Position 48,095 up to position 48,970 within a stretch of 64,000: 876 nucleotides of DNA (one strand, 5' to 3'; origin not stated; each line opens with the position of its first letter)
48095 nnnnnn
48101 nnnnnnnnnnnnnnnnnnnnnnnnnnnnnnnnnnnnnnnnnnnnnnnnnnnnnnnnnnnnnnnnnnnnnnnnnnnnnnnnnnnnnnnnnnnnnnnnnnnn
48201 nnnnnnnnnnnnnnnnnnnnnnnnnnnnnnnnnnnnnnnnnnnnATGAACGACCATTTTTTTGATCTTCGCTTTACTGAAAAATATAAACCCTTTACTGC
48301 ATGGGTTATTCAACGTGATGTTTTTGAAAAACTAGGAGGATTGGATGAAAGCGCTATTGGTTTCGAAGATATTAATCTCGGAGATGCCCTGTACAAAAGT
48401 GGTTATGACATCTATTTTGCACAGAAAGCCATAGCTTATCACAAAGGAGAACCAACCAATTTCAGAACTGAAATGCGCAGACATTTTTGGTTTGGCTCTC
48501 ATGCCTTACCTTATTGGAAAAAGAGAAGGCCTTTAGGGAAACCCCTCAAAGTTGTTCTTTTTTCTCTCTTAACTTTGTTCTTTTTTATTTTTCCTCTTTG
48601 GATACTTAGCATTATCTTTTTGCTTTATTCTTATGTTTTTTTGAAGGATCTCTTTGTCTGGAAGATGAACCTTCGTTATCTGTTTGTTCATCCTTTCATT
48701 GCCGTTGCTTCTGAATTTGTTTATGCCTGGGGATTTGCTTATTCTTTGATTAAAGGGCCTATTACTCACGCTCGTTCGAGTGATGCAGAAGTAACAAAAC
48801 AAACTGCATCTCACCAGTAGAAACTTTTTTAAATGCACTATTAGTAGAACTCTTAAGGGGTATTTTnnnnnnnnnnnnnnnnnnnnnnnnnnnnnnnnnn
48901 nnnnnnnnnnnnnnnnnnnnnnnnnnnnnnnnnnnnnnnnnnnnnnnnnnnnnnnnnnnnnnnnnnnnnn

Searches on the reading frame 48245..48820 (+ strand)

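Call 40: search_protein_families(library=pfam, proteins=[window:48245-48820:+], max_evalue=0.00001)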
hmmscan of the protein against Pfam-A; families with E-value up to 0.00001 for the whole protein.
window:48245-48820:+ (191 aa): 1 family
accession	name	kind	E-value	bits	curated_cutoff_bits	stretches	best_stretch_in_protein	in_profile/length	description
PF13632.12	Glyco_trans_2_3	-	1.7e-06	28.5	27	1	21-132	78-194/198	Glycosyl transferase family group 2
